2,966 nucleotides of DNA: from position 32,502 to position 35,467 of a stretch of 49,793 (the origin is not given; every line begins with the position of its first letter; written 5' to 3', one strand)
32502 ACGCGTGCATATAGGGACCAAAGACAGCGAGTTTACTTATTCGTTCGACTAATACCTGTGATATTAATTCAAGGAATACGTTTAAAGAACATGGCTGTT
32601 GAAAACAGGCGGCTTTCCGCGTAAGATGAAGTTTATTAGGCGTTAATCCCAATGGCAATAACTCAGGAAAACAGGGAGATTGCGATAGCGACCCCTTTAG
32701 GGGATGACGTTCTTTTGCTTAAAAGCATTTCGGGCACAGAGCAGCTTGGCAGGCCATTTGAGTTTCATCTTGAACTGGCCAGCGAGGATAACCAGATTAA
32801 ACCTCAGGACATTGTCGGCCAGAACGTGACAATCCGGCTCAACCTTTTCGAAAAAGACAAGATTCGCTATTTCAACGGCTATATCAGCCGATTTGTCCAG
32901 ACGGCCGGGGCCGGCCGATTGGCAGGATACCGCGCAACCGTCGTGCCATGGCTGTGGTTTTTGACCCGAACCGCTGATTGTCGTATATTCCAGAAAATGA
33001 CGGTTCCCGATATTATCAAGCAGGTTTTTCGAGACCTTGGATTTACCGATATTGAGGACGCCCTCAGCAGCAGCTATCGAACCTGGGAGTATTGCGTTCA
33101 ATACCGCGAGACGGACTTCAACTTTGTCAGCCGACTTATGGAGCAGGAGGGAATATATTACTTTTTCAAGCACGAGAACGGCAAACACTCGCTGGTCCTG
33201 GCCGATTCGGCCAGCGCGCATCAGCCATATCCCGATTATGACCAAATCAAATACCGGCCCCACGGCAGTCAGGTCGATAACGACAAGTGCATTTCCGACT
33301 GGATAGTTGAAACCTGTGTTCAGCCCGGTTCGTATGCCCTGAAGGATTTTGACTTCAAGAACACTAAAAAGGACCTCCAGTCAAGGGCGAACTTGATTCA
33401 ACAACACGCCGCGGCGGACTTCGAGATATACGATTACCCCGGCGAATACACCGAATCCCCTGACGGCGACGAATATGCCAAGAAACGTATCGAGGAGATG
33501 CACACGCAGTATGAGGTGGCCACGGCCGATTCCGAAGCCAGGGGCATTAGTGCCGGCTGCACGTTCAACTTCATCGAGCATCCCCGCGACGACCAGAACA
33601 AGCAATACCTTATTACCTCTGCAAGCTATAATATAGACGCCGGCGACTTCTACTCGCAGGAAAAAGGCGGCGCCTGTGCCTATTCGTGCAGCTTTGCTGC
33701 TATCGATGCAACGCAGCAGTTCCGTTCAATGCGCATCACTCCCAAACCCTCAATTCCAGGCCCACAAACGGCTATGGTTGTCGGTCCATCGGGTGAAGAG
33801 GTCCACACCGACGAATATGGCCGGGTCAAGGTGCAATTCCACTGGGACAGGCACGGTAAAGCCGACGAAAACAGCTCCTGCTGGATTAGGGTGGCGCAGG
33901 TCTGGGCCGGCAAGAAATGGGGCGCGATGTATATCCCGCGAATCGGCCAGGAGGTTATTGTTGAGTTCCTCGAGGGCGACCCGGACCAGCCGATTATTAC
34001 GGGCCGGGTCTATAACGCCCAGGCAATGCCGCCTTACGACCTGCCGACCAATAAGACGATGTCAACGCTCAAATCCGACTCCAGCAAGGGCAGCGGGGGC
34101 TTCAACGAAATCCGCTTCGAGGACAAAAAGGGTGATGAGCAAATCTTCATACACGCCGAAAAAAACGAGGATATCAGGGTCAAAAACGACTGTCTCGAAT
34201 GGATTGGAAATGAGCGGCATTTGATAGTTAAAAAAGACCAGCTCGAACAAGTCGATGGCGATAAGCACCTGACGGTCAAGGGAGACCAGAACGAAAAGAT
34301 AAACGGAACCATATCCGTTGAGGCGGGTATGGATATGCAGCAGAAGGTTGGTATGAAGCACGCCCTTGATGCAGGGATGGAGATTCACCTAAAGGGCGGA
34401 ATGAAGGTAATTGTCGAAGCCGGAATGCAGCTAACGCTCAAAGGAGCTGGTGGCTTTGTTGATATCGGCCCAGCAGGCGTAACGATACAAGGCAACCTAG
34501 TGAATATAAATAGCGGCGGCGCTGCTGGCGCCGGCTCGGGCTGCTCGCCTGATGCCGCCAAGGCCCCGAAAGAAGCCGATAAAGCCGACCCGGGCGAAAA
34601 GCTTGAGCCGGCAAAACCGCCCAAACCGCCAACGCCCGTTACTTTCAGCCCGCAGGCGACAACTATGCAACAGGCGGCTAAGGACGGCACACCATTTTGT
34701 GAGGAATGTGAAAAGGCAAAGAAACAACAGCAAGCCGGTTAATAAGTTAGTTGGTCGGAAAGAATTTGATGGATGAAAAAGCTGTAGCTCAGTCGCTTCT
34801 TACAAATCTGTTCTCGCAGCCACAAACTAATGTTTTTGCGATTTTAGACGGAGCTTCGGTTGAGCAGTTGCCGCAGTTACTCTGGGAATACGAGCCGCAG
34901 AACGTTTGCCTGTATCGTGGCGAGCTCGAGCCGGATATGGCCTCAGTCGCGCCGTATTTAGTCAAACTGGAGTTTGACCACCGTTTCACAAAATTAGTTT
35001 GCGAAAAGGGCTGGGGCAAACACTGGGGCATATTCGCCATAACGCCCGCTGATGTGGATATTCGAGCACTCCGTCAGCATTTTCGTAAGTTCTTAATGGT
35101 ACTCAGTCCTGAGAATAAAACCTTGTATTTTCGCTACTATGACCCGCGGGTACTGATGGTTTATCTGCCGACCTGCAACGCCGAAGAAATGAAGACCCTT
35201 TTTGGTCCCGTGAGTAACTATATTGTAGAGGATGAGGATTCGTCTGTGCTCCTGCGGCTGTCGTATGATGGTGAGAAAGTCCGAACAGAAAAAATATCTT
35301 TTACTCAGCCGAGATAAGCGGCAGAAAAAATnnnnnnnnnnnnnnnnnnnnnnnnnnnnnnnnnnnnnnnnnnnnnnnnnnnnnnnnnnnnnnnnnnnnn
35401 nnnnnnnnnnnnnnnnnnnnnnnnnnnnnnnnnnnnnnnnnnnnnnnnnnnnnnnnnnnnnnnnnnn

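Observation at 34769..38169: VgrG-DUF4123-[251 aa]-[315 aa]-HEAT lipoprotein-PAAR: a cargo module whose effector has no recognisable motif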

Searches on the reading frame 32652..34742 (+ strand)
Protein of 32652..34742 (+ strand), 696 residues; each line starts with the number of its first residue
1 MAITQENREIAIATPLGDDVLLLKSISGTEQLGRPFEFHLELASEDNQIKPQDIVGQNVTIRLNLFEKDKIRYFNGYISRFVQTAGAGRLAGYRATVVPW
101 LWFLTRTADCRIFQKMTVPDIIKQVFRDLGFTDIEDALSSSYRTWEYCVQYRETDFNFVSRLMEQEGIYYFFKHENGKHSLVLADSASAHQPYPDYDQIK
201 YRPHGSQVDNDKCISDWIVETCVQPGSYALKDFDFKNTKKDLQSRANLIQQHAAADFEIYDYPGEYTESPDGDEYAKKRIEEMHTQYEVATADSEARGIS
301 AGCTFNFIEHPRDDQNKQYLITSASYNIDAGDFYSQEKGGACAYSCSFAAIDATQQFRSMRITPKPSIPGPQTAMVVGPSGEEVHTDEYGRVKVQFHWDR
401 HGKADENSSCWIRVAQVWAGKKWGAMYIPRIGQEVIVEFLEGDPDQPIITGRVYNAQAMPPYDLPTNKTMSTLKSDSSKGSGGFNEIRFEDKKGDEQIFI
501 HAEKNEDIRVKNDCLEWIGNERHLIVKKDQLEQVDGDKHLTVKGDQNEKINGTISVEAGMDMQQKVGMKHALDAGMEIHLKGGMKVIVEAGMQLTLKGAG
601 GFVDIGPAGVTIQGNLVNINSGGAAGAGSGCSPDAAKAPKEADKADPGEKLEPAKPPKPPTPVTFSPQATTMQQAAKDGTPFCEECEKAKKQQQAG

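Call 3: search_protein_families(library=pfam, proteins=[window:32652-34742:+], max_evalue=0.1)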
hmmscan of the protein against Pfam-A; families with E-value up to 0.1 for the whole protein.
window:32652-34742:+ (696 aa): 4 families
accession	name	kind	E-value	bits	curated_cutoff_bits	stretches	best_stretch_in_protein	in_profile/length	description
PF05954.17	Phage_GPD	-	1.5e-101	340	30.1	1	29-328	1-301/305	Phage tail baseplate hub (GPD)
PF22178.3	Gp5_trimer_C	-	5.2e-34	117.2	30.9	1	471-577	1-109/112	Bacteriophage T4 gp5 C-terminal trimerisation domain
PF04717.18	Phage_base_V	-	2.6e-16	60.2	23.8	1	385-454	10-75/75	Type VI secretion system/phage-baseplate injector OB domain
PF20093.5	DUF6484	-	8.3e-05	23.6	27.6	1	430-453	38-61/61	Domain of unknown function (DUF6484)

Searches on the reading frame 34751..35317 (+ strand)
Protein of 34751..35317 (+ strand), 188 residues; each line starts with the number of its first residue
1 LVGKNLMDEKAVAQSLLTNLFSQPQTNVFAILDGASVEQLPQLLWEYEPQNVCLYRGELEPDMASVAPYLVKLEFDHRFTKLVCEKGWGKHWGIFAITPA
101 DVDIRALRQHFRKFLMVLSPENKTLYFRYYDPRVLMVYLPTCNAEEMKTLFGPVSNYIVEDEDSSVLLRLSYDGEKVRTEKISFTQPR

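Call 3: search_protein_families(library=pfam, proteins=[window:34751-35317:+], max_evalue=0.1)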
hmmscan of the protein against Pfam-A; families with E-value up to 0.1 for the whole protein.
window:34751-35317:+ (188 aa): 1 family
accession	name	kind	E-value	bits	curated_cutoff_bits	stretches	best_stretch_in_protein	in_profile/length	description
PF13503.11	DUF4123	-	1.8e-31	109.3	25.8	1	28-147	1-117/119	Domain of unknown function (DUF4123)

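Call 5: search_protein_families(library=ncbifam, proteins=[window:34751-35317:+], max_evalue=1)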
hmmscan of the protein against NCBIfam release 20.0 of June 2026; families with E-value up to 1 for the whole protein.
window:34751-35317:+ (188 aa): 2 families
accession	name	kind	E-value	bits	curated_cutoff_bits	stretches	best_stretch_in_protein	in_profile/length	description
NF053803.1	Tla1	equivalog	2.5e-09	37.1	200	1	22-166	11-160/245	toxin Tle1 chaperone Tla1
NF004462.0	PRK05787.2-5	equivalog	0.012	15.2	360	1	136-183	168-212/228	cobalt-precorrin-7 (C(5))-methyltransferase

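Call 28: search_solved_structures(query=window:34751-35317:+, max_evalue=10, show_alignments=3)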
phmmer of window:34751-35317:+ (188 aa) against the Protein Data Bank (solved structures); distinct sequences matched with E-value up to 10: 4.
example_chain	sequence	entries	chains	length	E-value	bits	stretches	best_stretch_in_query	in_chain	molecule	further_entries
4rv1_A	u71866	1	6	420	4.9e-11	45.8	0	13-46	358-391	Engineered Protein OR497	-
4hxt_A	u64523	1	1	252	7.6e-06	28.8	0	13-46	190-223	De Novo Protein OR329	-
9r8g_B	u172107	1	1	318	0.13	15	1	50-156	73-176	DUF4123 domain-containing protein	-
1zrr_A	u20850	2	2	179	1.2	11.8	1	50-111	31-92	E-2/E-2' protein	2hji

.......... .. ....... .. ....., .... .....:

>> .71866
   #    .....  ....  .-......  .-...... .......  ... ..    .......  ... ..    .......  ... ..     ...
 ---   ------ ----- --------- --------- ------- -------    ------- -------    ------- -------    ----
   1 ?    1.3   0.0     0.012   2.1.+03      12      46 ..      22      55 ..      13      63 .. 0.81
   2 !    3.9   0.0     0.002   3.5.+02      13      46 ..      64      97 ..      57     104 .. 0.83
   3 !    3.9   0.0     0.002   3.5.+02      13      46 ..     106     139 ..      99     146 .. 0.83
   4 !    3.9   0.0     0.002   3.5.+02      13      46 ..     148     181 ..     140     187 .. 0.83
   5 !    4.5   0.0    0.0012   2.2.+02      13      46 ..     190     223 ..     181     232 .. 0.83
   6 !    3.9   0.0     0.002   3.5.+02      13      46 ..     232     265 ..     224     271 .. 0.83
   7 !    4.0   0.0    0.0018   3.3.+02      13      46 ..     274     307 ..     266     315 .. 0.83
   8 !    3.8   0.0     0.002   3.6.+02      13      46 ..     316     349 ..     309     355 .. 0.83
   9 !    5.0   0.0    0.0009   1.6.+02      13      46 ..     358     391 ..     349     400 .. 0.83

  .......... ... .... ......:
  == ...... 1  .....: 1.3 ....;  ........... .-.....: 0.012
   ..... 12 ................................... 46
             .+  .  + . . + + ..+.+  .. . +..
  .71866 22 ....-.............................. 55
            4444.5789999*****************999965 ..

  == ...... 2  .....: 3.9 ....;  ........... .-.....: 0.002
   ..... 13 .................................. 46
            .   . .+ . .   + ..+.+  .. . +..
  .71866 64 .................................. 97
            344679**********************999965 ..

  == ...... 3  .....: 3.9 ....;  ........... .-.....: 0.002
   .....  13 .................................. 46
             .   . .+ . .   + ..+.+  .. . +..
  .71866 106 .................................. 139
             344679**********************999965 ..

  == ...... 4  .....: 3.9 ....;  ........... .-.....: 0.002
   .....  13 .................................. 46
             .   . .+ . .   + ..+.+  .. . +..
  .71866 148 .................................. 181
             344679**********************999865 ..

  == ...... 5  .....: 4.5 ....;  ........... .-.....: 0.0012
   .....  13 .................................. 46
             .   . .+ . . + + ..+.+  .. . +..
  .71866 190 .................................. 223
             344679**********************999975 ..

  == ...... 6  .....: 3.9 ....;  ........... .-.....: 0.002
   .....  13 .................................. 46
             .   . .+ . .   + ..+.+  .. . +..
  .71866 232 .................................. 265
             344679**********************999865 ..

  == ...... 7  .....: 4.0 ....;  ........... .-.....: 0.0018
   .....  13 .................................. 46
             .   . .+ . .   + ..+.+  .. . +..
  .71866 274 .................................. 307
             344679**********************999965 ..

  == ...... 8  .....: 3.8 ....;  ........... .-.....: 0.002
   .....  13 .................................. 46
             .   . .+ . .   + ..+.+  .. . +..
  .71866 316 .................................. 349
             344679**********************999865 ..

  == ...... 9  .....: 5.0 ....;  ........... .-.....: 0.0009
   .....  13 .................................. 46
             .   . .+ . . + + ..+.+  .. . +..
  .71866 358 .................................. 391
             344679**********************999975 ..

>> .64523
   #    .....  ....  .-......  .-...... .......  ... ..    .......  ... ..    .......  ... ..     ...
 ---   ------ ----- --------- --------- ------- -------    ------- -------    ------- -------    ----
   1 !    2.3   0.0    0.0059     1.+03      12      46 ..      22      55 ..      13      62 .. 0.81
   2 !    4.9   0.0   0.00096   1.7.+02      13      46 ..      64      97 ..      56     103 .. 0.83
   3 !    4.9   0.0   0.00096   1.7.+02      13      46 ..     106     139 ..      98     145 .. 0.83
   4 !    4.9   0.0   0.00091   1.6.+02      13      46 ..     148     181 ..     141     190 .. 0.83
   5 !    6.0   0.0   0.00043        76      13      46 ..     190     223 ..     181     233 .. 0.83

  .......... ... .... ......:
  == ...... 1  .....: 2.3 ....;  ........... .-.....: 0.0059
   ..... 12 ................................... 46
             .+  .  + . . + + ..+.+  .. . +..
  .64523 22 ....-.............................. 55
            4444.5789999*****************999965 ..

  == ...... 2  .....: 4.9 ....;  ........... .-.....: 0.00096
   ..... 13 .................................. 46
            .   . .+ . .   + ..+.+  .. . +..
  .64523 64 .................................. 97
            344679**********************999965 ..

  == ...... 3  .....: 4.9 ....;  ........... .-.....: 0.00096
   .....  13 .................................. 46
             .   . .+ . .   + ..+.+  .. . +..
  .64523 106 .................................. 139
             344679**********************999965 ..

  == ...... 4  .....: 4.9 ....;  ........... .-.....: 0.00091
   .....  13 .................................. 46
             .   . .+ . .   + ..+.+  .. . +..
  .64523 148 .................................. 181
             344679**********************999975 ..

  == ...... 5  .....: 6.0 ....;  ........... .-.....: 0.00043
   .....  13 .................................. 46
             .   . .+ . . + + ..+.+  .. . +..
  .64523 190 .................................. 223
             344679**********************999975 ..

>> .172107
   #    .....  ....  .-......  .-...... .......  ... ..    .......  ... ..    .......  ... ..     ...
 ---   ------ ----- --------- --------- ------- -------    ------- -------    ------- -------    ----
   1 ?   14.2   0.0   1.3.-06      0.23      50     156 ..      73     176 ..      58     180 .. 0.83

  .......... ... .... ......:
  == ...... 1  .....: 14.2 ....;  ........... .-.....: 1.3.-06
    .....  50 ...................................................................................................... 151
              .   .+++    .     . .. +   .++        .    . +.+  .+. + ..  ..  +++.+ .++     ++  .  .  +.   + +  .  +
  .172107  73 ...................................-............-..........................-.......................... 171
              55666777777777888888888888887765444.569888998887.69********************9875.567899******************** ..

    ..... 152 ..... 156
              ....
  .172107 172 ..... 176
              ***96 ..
